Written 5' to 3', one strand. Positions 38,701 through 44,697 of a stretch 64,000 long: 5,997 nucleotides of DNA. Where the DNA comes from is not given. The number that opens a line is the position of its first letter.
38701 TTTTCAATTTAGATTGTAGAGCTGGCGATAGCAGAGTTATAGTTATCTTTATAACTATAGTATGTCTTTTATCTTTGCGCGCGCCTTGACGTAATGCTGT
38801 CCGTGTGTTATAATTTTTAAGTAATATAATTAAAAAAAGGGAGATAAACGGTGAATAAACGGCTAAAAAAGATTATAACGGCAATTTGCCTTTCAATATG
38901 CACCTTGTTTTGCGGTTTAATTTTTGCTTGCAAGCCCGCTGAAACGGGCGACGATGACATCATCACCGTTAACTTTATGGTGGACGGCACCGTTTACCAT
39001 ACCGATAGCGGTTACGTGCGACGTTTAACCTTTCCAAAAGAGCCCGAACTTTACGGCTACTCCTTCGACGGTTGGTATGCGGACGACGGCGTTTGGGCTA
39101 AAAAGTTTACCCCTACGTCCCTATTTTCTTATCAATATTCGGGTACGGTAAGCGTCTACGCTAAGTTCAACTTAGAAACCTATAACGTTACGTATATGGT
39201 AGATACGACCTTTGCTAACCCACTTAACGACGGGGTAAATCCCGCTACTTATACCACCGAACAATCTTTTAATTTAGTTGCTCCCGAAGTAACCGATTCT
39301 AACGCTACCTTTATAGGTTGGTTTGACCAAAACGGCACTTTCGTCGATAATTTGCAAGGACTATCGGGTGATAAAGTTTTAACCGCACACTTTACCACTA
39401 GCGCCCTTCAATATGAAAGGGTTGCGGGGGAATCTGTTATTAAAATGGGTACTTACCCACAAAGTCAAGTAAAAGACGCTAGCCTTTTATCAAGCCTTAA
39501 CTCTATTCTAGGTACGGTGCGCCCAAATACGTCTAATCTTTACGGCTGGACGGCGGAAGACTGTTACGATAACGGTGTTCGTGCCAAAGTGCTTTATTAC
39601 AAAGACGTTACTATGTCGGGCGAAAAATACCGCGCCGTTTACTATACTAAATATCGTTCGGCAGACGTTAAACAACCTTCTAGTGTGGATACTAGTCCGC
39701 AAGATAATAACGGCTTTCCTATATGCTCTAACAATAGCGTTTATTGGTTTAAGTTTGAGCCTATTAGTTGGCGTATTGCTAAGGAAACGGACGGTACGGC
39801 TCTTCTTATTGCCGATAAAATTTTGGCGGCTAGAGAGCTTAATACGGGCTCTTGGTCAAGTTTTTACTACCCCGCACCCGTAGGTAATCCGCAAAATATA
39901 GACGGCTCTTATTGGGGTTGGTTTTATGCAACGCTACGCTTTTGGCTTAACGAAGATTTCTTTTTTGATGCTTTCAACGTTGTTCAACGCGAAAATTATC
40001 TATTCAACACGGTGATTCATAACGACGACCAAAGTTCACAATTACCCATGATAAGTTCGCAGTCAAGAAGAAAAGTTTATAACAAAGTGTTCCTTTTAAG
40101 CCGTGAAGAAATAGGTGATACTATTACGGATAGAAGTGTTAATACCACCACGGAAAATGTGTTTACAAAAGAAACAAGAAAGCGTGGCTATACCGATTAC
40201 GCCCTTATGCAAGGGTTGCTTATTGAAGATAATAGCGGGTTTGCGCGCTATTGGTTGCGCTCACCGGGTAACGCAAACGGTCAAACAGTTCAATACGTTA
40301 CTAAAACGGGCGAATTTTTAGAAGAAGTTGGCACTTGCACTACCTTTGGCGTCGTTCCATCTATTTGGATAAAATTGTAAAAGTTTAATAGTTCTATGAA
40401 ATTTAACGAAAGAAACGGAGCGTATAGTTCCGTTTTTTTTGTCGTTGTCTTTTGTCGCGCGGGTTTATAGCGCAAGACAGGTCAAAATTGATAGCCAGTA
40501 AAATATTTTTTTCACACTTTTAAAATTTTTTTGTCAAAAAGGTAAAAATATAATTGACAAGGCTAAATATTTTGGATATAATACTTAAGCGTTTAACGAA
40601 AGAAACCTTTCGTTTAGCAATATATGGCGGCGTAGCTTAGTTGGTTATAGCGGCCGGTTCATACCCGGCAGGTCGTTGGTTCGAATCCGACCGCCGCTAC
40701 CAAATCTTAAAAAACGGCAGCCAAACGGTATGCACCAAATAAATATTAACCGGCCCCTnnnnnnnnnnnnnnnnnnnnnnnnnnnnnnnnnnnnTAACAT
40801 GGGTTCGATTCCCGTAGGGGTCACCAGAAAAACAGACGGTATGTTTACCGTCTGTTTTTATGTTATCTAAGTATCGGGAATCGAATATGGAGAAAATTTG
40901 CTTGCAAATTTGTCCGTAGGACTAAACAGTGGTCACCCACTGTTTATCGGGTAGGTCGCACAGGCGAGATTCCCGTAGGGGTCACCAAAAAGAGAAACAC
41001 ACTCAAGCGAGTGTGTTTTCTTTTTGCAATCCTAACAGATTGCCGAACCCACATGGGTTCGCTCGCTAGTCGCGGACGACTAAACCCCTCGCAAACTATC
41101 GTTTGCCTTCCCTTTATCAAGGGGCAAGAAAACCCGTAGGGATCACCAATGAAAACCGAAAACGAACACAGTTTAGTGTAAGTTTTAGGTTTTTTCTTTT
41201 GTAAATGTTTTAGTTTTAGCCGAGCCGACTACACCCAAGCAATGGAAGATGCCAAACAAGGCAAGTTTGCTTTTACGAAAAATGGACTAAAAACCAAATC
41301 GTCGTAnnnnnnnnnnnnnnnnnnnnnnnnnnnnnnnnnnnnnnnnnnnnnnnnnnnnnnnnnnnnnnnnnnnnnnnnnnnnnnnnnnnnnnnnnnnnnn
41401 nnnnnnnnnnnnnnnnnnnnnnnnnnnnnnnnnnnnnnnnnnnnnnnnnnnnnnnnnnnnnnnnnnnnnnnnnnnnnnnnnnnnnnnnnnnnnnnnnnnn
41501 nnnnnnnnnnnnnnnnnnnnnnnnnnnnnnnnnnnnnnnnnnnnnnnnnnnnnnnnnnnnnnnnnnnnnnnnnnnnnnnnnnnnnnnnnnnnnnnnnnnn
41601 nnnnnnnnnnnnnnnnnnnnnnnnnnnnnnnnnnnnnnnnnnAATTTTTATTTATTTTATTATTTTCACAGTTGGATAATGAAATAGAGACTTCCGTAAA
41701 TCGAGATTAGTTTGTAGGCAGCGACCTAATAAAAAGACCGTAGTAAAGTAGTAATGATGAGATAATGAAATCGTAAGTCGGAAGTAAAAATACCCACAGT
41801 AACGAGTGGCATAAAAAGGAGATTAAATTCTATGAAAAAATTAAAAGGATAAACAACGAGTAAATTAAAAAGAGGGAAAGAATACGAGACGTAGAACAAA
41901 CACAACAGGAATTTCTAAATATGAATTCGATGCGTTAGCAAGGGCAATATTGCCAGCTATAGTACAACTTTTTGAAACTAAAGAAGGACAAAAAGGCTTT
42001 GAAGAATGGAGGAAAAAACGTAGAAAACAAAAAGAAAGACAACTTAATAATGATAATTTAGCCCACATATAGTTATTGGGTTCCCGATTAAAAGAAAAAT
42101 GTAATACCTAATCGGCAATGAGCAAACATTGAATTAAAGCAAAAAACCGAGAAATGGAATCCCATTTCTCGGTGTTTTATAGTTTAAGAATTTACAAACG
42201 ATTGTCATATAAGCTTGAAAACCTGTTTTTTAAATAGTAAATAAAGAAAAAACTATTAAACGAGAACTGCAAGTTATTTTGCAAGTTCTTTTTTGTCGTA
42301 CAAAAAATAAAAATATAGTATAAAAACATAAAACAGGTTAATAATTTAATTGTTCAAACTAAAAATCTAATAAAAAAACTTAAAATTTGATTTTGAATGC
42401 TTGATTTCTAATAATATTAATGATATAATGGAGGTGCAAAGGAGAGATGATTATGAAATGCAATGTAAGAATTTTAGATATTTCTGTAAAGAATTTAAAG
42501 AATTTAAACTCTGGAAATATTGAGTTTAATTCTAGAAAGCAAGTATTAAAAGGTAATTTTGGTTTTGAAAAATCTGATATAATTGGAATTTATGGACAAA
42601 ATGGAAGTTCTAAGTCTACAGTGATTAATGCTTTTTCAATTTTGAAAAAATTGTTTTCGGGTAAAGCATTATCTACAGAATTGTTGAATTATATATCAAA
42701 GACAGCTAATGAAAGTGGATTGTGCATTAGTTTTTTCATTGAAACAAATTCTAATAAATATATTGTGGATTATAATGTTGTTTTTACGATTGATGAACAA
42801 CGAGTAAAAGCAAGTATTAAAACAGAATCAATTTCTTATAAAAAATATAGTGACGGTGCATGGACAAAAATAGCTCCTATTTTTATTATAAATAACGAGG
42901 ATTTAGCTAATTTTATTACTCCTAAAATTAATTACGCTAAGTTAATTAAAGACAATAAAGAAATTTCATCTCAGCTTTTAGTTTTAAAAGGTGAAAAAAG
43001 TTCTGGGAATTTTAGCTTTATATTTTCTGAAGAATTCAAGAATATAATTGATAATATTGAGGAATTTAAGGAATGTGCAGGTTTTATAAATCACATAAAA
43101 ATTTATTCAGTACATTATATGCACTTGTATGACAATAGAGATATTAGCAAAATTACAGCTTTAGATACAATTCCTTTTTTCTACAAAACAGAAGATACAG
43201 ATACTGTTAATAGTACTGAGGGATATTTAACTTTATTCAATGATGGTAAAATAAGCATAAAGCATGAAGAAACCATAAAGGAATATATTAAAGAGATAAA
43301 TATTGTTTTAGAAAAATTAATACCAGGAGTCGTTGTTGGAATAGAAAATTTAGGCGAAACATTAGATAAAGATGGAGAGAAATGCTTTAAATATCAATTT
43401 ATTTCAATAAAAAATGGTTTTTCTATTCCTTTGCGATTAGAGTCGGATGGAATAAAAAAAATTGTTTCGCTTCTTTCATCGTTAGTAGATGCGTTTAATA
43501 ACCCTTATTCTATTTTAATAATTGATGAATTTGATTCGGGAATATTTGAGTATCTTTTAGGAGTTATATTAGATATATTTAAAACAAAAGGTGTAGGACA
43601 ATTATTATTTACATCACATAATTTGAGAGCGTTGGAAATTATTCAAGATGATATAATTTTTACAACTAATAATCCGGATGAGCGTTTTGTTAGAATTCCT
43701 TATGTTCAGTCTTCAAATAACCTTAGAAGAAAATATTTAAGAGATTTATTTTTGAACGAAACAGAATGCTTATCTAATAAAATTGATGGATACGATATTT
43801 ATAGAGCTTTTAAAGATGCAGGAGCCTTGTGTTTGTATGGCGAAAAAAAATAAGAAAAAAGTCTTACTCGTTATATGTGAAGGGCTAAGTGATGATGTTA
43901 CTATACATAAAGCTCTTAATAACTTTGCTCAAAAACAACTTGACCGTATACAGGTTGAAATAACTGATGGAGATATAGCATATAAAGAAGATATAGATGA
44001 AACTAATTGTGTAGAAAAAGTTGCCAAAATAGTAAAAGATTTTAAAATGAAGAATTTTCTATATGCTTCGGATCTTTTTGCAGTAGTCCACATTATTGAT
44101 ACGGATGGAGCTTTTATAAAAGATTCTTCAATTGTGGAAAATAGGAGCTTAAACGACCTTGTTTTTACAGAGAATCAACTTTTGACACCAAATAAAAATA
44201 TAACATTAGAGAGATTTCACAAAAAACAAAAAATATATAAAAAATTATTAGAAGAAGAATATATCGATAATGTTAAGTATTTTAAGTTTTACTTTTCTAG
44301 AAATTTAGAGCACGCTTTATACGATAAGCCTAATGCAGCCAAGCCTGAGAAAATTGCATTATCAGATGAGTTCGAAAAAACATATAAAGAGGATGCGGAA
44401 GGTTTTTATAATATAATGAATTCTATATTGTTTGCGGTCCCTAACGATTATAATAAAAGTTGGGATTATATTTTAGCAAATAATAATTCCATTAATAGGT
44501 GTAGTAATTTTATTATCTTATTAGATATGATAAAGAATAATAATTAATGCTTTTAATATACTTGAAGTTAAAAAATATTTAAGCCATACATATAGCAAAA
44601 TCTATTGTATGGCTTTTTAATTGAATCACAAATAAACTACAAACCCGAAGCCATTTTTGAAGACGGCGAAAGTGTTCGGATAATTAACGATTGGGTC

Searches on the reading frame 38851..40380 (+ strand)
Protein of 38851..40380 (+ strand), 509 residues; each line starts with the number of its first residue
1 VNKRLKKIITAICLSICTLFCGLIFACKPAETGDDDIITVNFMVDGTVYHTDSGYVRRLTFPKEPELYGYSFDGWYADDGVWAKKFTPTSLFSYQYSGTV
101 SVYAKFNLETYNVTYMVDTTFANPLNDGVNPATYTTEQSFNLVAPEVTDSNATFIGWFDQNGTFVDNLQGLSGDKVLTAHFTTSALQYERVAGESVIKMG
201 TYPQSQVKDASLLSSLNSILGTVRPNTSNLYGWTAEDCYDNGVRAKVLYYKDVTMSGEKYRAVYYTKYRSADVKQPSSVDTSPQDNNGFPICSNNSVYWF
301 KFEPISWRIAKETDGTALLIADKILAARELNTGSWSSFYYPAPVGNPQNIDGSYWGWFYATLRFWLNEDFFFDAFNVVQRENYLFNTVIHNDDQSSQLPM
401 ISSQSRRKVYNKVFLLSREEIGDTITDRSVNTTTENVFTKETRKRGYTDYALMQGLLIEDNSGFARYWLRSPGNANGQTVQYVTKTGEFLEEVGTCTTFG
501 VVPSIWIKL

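Call 82: search_protein_families(library=pfam, proteins=[window:38851-40380:+], max_evalue=0.001)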
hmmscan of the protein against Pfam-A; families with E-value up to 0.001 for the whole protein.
window:38851-40380:+ (509 aa): 2 families
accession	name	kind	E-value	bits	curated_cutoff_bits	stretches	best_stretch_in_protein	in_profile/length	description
PF19789.6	DUF6273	-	6.4e-15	55.9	23.5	1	356-508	32-171/172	Domain of unknown function (DUF6273)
PF09479.16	Flg_new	-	1.8e-09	38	27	1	39-105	2-65/65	Listeria-Bacteroides repeat domain (List_Bact_rpt)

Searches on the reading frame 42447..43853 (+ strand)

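Call 3: search_protein_families(library=pfam, proteins=[window:42447-43853:+], max_evalue=0.01)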
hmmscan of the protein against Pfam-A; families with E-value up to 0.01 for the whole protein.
window:42447-43853:+ (468 aa): 3 families
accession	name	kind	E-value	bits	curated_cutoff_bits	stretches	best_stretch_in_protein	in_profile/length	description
PF13304.12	AAA_21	-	2.7e-12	47.8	27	1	45-394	1-301/304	AAA domain, putative AbiEii toxin, Type IV TA system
PF02463.25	SMC_N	-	0.00037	20.4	40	1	43-399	24-205/220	RecF/RecN/SMC N terminal domain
PF00005.33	ABC_tran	-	0.002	19.1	25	1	37-76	5-45/137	ABC transporter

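Call 4: search_protein_families(library=padloc, proteins=[window:42447-43853:+], max_evalue=0.01)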
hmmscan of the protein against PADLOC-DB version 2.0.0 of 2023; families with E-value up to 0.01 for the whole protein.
window:42447-43853:+ (468 aa): 20 families
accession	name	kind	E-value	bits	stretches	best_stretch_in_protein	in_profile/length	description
PDLC02335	AbiLi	-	1.7e-26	91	1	5-434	46-280/326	AbiLi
PDLC02980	AriA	-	5.5e-15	54.1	1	46-393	2-300/304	-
PDLC04144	HEC-01B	-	5.2e-10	37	2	47-203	27-186/395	-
PDLC04135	mad3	-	5.6e-09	34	1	11-407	4-338/374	mads_3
PDLC04391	PDC-M07A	-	2e-07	28.4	2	325-404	277-357/412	-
PDLC04182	HEC-01A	-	1.3e-06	25.7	1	8-135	3-128/406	-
PDLC04392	PDC-M07A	-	1.9e-06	25.2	0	329-402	283-357/432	-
PDLC04177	HEC-01A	-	6.5e-06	23.4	1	48-184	31-168/393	-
PDLC04393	PDC-M07A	-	2.6e-05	21.4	0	48-78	26-56/435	-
PDLC04611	PDC-M38A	-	4e-05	21.3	1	48-366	27-297/383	-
PDLC00295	PtuA1|PtuA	-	6.5e-05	20.2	1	11-90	5-80/451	AAA ATPase domain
PDLC04541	PDC-M25A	-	7.5e-05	20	0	43-74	21-52/380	-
PDLC04184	HEC-01A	-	0.00012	19.2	1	275-380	265-362/464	-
PDLC04140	mad8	-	0.00025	18.7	1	37-365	21-203/314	mads_8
PDLC00293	PtuA1|PtuA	-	0.00051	17.1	1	8-76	2-59/527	AAA ATPase domain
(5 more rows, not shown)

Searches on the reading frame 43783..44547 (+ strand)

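Call 3: search_protein_families(library=pfam, proteins=[window:43783-44547:+], max_evalue=0.01)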
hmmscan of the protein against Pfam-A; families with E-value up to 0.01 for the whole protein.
window:43783-44547:+ (254 aa): 0 families

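Call 4: search_protein_families(library=padloc, proteins=[window:43783-44547:+], max_evalue=0.01)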
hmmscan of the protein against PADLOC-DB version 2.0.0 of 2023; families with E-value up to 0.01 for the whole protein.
window:43783-44547:+ (254 aa): 1 family
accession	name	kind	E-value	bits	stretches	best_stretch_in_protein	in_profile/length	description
PDLC02075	Cas2a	-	0.0063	14.9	0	29-87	3-61/85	-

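Call 7: search_protein_families(library=ncbifam, proteins=[window:43783-44547:+], max_evalue=0.01)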
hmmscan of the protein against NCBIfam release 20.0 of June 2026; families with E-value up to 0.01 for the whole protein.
window:43783-44547:+ (254 aa): 0 families
